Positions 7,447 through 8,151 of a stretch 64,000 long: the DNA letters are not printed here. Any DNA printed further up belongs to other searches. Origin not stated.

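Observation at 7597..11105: Translational coupling of a MutT-like NUDIX hydrolase to the PLD-helicase-DUF3427 gene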

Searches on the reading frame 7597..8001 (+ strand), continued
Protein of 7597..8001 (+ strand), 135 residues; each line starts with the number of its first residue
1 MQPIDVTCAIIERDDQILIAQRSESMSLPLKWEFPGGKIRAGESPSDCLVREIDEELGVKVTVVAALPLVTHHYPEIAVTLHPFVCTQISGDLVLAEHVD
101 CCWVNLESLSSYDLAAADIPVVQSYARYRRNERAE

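Call 49: search_protein_families(library=pfam, alignment_id=A4, max_evalue=0.00001)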
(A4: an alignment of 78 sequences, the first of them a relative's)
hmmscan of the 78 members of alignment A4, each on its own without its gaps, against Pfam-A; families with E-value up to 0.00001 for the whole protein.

A. member 1, L086:2835-3602:+ (256 aa): 1 family
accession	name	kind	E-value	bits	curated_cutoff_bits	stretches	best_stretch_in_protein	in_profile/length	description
PF01975.23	SurE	-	1.3e-62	211.4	22.1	1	4-186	2-187/189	Survival protein SurE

B. families by the number of members that match (of 78 scanned): 75 families (the first 25 are shown)
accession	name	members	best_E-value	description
PF13588.12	HSDR_N_2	7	3.1e-37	Type I restriction enzyme R protein N terminus (HSDR_N)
PF08840.17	BAAT_C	4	1.1e-12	BAAT / Acyl-CoA thioester hydrolase C terminal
PF09848.15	SLFN-g3_helicase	3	6.3e-82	Schlafen group 3, DNA/RNA helicase domain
PF13391.12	HNH_2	3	2.2e-13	HNH endonuclease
PF12146.15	Hydrolase_4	3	8.3e-12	Serine aminopeptidase, S33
PF01966.28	HD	3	2.8e-10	HD domain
PF02129.25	Peptidase_S15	3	1.8e-08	X-Pro dipeptidyl-peptidase (S15 family)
PF00580.27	UvrD-helicase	2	7.9e-54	UvrD/REP helicase N-terminal domain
PF00009.33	GTP_EFTU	2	8.3e-35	Elongation factor Tu GTP binding domain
PF13361.12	UvrD_C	2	8e-33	UvrD-like helicase C-terminal domain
PF13245.12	AAA_19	2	8.1e-24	AAA domain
PF00578.27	AhpC-TSA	2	4.8e-19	AhpC/TSA family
PF02592.20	Vut_1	2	2.5e-14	Putative vitamin uptake transporter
PF13538.12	UvrD_C_2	2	1.1e-11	UvrD-like helicase C-terminal domain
PF00300.27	His_Phos_1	2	1.5e-11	Histidine phosphatase superfamily (branch 1)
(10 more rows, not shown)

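Call 50: search_protein_families(library=pfam, proteins=[L087:5453-7375:+, L110:5378-8626:+, L122:49-4932:+, L160:813-3656:+, L091:81-668:+, L091:1087-2031:+, L098:5396-6235:+, L143:884-2059:+, L102:1403-2137:+, L139:771-1598:+], max_evalue=0.0001)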
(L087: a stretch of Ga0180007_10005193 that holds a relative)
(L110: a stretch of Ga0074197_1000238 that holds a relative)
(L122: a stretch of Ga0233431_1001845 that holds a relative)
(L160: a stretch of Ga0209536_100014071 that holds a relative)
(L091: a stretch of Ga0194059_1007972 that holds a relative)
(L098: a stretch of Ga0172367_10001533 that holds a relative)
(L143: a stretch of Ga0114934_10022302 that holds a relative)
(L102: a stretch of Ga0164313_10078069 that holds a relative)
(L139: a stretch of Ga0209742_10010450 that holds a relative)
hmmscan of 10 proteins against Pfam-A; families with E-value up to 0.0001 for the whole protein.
L087:5453-7375:+ (641 aa): 1 family
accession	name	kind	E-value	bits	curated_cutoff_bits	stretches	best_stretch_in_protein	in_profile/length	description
PF04434.22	SWIM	-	3.6e-08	33.2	19.6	1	60-87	8-36/38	SWIM zinc finger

L110:5378-8626:+ (1083 aa): 6 families
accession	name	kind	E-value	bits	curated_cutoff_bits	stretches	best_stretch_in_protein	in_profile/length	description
PF00580.27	UvrD-helicase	-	7.9e-54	183.6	23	2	597-699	166-269/271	UvrD/REP helicase N-terminal domain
PF13361.12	UvrD_C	-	8e-33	114.7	25.6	2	974-1036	285-349/350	UvrD-like helicase C-terminal domain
PF13245.12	AAA_19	-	8.1e-24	84.8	25.1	1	468-686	1-134/134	AAA domain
PF13538.12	UvrD_C_2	-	1.1e-11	44.8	27.4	1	977-1032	3-51/52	UvrD-like helicase C-terminal domain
PF01443.25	Viral_helicase1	-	4.6e-08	33.6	21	0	643-683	59-99/228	Viral superfamily 1 RNA helicase core domain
PF13604.12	AAA_30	-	1e-06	29.1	27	0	465-527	3-66/191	AAA domain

L122:49-4932:+ (1628 aa): 9 families
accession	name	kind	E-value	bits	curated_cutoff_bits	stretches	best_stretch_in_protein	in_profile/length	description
PF00580.27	UvrD-helicase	-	3.9e-42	145.2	23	2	1101-1205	181-270/271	UvrD/REP helicase N-terminal domain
PF00270.35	DEAD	-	1.3e-28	100.3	26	1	186-362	1-166/167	DEAD/DEAH box helicase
PF13361.12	UvrD_C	-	8.2e-26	91.7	25.6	2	1417-1477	280-345/350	UvrD-like helicase C-terminal domain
PF13245.12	AAA_19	-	1.2e-23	84.2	25.1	1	1014-1191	11-134/134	AAA domain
PF00271.37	Helicase_C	-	8e-22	78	23.5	1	405-510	4-108/110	Helicase conserved C-terminal domain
PF13538.12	UvrD_C_2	-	1.4e-10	41.3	27.4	1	1425-1476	2-50/52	UvrD-like helicase C-terminal domain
PF13401.12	AAA_22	-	9.1e-06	26.5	27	0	1017-1157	8-101/130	AAA domain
PF01443.25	Viral_helicase1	-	1.2e-05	25.7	21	0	1415-1478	167-227/228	Viral superfamily 1 RNA helicase core domain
PF04851.21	ResIII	-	5.3e-05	23.6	22.5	0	200-318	24-139/164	Type III restriction enzyme, res subunit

L160:813-3656:+ (948 aa): 5 families
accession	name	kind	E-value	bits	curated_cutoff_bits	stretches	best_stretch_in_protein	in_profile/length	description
PF02913.24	FAD-oxidase_C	-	5.6e-48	164.3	21.2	1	258-503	1-246/248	FAD linked oxidases, C-terminal domain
PF01565.28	FAD_binding_4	-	3.1e-38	131.1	26.4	1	41-178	1-138/139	FAD binding domain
PF02754.22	CCG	-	1e-20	74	20.6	2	712-795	1-84/85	Cysteine-rich domain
PF13183.11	Fer4_8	-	5.7e-08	33.6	27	1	542-621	1-68/68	4Fe-4S dicluster domain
PF13534.11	Fer4_17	-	4.2e-07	30.9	22.2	1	545-622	1-61/61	4Fe-4S dicluster domain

L091:81-668:+ (196 aa): 1 family
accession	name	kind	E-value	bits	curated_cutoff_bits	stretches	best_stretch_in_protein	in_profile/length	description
PF05673.19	DUF815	-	2.3e-69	233.8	23.8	1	2-187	71-248/249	Protein of unknown function (DUF815)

L091:1087-2031:+ (315 aa): 1 family
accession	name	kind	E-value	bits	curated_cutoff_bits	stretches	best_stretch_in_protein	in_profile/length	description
PF00892.27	EamA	-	5.6e-36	124.2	28.2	2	150-282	2-132/135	EamA-like transporter family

L098:5396-6235:+ (280 aa): 1 family
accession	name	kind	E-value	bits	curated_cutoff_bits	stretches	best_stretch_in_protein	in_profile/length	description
PF09549.16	RE_Bpu10I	-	3e-30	105.9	25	1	83-239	1-157/218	Bpu10I restriction endonuclease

L143:884-2059:+ (392 aa): 2 families
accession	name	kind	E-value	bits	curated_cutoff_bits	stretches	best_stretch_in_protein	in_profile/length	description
PF01966.28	HD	-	2.8e-10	40.9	22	1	88-229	4-114/116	HD domain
PF13286.11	HD_assoc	-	4.7e-08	33.9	22.2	1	282-377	1-88/91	Phosphohydrolase-associated domain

L102:1403-2137:+ (245 aa): 0 families

L139:771-1598:+ (276 aa): 0 families

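Call 51: search_protein_families(library=pfam, proteins=[L087:3995-4990:+, L089:1604-2500:+, L131:4346-4993:+, L137:3202-3717:+, L149:4444-4998:+, L157:4525-4989:+, L134:1191-1643:+, L147:144-596:+, L145:674-1189:+, L160:4104-4646:+], max_evalue=0.0001)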
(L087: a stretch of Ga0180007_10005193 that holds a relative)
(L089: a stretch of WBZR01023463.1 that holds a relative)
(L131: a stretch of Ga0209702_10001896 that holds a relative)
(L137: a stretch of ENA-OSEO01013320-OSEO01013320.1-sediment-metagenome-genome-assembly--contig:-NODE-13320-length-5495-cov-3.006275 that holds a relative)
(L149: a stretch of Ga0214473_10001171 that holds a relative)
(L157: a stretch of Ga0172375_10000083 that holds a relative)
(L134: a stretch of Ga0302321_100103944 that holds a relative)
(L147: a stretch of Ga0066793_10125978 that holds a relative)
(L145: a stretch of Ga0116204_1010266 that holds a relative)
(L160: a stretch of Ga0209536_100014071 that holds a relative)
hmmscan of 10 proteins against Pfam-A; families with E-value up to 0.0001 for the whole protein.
L087:3995-4990:+ (332 aa): 1 family
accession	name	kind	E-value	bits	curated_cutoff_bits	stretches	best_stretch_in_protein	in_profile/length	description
PF09084.16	NMT1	-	2.6e-45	155.4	20.5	1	44-255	1-211/216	NMT1/THI5 like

L089:1604-2500:+ (299 aa): 6 families
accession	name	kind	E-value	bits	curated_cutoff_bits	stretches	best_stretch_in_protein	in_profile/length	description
PF01926.29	MMR_HSR1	-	7.2e-26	91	21.9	1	13-127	2-113/113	50S ribosome-binding GTPase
PF07650.23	KH_2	-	5.1e-17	61.9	22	1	210-287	1-78/78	KH domain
PF02421.24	FeoB_N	-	5.8e-15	55.6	27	1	13-167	3-153/156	Ferrous iron transport protein B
PF00009.33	GTP_EFTU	-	5.6e-11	42.8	26.5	1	55-175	66-187/188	Elongation factor Tu GTP binding domain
PF03193.22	RsgA_GTPase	-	4.4e-06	27.1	30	0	6-71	102-171/174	RsgA GTPase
PF00350.29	Dynamin_N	-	8.5e-06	26.3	27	0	13-45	1-33/168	Dynamin family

L131:4346-4993:+ (216 aa): 1 family
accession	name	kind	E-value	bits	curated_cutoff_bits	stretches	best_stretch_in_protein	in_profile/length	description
PF01966.28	HD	-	4.3e-09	37.1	22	1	27-126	4-115/116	HD domain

L137:3202-3717:+ (172 aa): 1 family
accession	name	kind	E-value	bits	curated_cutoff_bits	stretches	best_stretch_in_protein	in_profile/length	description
PF13588.12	HSDR_N_2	-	6.3e-35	120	25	1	53-162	1-110/110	Type I restriction enzyme R protein N terminus (HSDR_N)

L149:4444-4998:+ (185 aa): 2 families
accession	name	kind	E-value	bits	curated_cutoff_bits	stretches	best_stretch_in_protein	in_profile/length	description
PF13588.12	HSDR_N_2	-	8.2e-36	122.9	25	1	69-178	1-110/110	Type I restriction enzyme R protein N terminus (HSDR_N)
PF04313.20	HSDR_N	-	9.7e-05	22.7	25.1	0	95-169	117-197/198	Type I restriction enzyme R protein N terminus (HSDR_N)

L157:4525-4989:+ (155 aa): 2 families
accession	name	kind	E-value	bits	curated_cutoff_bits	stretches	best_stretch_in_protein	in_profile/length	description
PF13588.12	HSDR_N_2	-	4.4e-32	110.9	25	1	35-148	1-110/110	Type I restriction enzyme R protein N terminus (HSDR_N)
PF04313.20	HSDR_N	-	2.6e-05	24.6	25.1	1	65-136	121-194/198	Type I restriction enzyme R protein N terminus (HSDR_N)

L134:1191-1643:+ (151 aa): 2 families
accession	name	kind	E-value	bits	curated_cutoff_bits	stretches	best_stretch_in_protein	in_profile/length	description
PF13588.12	HSDR_N_2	-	3.8e-35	120.7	25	1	35-144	1-110/110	Type I restriction enzyme R protein N terminus (HSDR_N)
PF04313.20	HSDR_N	-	4.2e-05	23.9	25.1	1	62-126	118-188/198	Type I restriction enzyme R protein N terminus (HSDR_N)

L147:144-596:+ (151 aa): 1 family
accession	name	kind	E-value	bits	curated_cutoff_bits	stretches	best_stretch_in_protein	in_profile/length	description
PF13588.12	HSDR_N_2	-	1e-34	119.3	25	1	35-144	1-110/110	Type I restriction enzyme R protein N terminus (HSDR_N)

L145:674-1189:+ (172 aa): 3 families
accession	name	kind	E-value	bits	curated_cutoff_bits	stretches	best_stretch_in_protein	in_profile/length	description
PF13302.13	Acetyltransf_3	-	1.1e-21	78.4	25.4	1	12-155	1-138/138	Acetyltransferase (GNAT) domain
PF00583.31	Acetyltransf_1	-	3.3e-13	50.4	20.7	1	68-154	27-116/116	Acetyltransferase (GNAT) family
PF13523.12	Acetyltransf_8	-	1.5e-07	31.6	27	1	94-160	78-143/145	Acetyltransferase (GNAT) domain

L160:4104-4646:+ (181 aa): 0 families

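Call 52: find_encoding_contigs(protein=P0002, flank=8000, max_places=2)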
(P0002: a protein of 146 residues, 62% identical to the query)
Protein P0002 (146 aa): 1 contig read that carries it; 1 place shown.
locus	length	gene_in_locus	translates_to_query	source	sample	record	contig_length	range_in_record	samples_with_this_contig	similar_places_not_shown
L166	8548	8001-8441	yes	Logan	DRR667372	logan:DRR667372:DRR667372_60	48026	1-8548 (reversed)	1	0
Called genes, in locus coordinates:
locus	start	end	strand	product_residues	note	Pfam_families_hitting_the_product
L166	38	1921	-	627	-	PF03979:Sigma70_r1_1, PF00140:Sigma70_r1_2, PF04546:Sigma70_ner, PF04542:Sigma70_r2, PF04539:Sigma70_r3, PF04545:Sigma70_r4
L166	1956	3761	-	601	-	PF01807:Zn_ribbon_DnaG, PF08275:DNAG_N, PF01751:Toprim, PF13155:Toprim_2, PF13362:Toprim_3, PF13662:Toprim_4, PF10410:DnaB_bind (weak)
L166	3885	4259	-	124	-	PF00072:Response_reg (weak)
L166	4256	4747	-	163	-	PF01814:Hemerythrin (weak)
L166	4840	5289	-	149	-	PF07963:N_methyl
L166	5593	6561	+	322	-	PF00586:AIRS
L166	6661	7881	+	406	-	PF13173:AAA_14, PF13401:AAA_22 (faint), PF13635:DUF4143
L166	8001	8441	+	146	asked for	PF00293:NUDIX, PF14815:NUDIX_4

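Call 54: find_encoding_contigs(protein=P0004, flank=8000, max_places=2)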
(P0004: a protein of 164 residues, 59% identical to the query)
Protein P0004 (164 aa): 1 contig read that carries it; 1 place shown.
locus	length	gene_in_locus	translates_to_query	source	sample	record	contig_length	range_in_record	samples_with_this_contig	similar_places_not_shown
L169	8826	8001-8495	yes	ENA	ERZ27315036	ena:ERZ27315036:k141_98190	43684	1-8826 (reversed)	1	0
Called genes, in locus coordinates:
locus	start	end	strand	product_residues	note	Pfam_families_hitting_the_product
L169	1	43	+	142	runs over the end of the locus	PF01475:FUR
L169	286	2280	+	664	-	PF00141:peroxidase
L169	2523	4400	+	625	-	PF02730:AFOR_N, PF01314:AFOR_C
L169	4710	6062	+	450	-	PF02661:Fic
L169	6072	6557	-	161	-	PF03167:UDG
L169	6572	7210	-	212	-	PF05706:CDKN3, PF22784:PTP-SAK, PF13350:Y_phosphatase3 (faint), PF22785:Tc-R-P, PF00782:DSPc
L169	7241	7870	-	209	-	PF13505:OMP_b-brl, PF01617:Surface_Ag_2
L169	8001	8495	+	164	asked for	PF00293:NUDIX, PF14815:NUDIX_4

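Call 56: search_protein_families(library=padloc, alignment_id=A4, max_evalue=1e-8)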
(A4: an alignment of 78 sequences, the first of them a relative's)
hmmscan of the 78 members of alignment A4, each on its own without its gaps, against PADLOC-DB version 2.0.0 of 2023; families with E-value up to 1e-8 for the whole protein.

A. member 1, L086:2835-3602:+ (256 aa): 0 families

B. families by the number of members that match (of 78 scanned): 78 families (the first 25 are shown)
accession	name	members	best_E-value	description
PDLC05014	PDC-S41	3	1.4e-286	-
PDLC04132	HNH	3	9.3e-26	-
PDLC03546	HNH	3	3.6e-13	Type II restriction enzyme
PDLC03034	MTase_I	3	5.1e-10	Type I methyltransferase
PDLC00117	GajB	2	8.4e-73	UrvD helicase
PDLC00132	GajB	2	2.3e-67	UrvD helicase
PDLC03802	RTasHel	2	1e-65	DRT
PDLC00114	GajB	2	5.6e-62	UrvD helicase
PDLC02374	dGTPase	2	3.9e-54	-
PDLC00127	GajB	2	2.6e-48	UrvD helicase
PDLC00103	GajB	2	1.3e-47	UrvD helicase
PDLC00123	GajB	2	2.4e-43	UrvD helicase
PDLC00130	GajB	2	1.8e-39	UrvD helicase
PDLC00144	GajB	2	2.2e-37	UrvD helicase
PDLC00121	GajB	2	3.1e-37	UrvD helicase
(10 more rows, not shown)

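Call 62: search_protein_families(library=pfam, proteins=[L157:5965-7419:-, L141:1755-3170:-, L117:686-2650:-, L095:1406-2314:-, L132:4251-4805:-, L106:2651-3565:-, L136:4406-4906:+, L127:3407-3934:-, L159:672-1394:-, L139:2067-3146:+], max_evalue=0.0001)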
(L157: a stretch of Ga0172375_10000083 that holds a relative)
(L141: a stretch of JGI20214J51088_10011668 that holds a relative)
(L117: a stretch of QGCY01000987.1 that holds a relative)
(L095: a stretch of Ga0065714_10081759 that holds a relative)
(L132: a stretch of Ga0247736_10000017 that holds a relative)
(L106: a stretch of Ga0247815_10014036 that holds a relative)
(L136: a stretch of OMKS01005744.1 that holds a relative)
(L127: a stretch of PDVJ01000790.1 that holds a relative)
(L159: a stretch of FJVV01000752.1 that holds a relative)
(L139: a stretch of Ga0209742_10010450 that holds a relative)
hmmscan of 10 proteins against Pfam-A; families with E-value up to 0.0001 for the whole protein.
L157:5965-7419:- (485 aa): 6 families
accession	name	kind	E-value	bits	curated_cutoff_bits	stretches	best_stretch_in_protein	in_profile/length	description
PF00561.26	Abhydrolase_1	-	9.5e-11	42.3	25.8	1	186-453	1-241/245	alpha/beta hydrolase fold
PF12146.15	Hydrolase_4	-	4.1e-10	39.8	27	1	212-307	23-117/239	Serine aminopeptidase, S33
PF02129.25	Peptidase_S15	-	4.1e-08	33.7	23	1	169-419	2-236/262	X-Pro dipeptidyl-peptidase (S15 family)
PF08840.17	BAAT_C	-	4.1e-07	30.7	20.9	0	253-327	9-82/210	BAAT / Acyl-CoA thioester hydrolase C terminal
PF01738.24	DLH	-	1.7e-05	24.9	21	0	397-456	135-192/217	Dienelactone hydrolase family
PF12697.13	Abhydrolase_6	-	3.8e-05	24.9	26.3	1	205-450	9-204/217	Alpha/beta hydrolase family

L141:1755-3170:- (472 aa): 8 families
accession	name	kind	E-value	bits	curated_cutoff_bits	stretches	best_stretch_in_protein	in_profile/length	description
PF08840.17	BAAT_C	-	1.1e-12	48.9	20.9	1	238-339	7-109/210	BAAT / Acyl-CoA thioester hydrolase C terminal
PF12146.15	Hydrolase_4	-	8.3e-12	45.3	27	1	199-303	23-118/239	Serine aminopeptidase, S33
PF02129.25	Peptidase_S15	-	1.8e-08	34.8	23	1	158-412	4-241/262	X-Pro dipeptidyl-peptidase (S15 family)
PF20434.5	BD-FAE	-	7.6e-08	32.6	26.8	1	168-410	9-207/215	BD-FAE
PF00326.27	Peptidase_S9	-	6.3e-07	29.5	22.6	0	201-277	8-88/213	Prolyl oligopeptidase family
PF00561.26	Abhydrolase_1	-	1e-05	25.8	25.8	0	175-272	3-88/245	alpha/beta hydrolase fold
PF01738.24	DLH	-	1.1e-05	25.6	21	0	226-285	70-129/217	Dienelactone hydrolase family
PF02273.21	Acyl_transf_2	-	9.5e-05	22.2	20.3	0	163-282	19-129/294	Acyl transferase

L117:686-2650:- (655 aa): 3 families
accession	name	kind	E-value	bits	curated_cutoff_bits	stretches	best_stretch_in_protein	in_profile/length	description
PF09848.15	SLFN-g3_helicase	-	6.3e-82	276.1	24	1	232-626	1-354/354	Schlafen group 3, DNA/RNA helicase domain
PF04851.21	ResIII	-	1.7e-08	35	22.5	1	219-344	12-141/164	Type III restriction enzyme, res subunit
PF13401.12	AAA_22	-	2.6e-05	25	27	1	231-342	4-97/130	AAA domain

L095:1406-2314:- (303 aa): 1 family
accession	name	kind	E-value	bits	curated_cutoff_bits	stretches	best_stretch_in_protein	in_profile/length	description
PF09848.15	SLFN-g3_helicase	-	2.5e-50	172.2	24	1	5-274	98-353/354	Schlafen group 3, DNA/RNA helicase domain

L132:4251-4805:- (185 aa): 0 families

L106:2651-3565:- (305 aa): 1 family
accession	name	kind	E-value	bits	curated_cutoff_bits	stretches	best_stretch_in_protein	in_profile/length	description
PF13391.12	HNH_2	-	1.9e-10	40.9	21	1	208-259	1-65/66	HNH endonuclease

L136:4406-4906:+ (167 aa): 1 family
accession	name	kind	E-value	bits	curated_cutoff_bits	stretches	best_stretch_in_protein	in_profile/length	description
PF00300.27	His_Phos_1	-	1.9e-11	44.5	21.7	1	7-76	1-70/194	Histidine phosphatase superfamily (branch 1)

L127:3407-3934:- (176 aa): 1 family
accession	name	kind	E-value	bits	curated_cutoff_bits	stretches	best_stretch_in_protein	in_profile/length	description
PF02592.20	Vut_1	-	3.7e-14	53.8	27.2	1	47-166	27-151/152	Putative vitamin uptake transporter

L159:672-1394:- (241 aa): 0 families

L139:2067-3146:+ (360 aa): 2 families
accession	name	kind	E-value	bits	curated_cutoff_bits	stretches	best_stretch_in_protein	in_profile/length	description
PF01966.28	HD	-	1.8e-09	38.3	22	1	85-228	6-114/116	HD domain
PF13286.11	HD_assoc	-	8.6e-06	26.6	22.2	1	281-329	1-49/91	Phosphohydrolase-associated domain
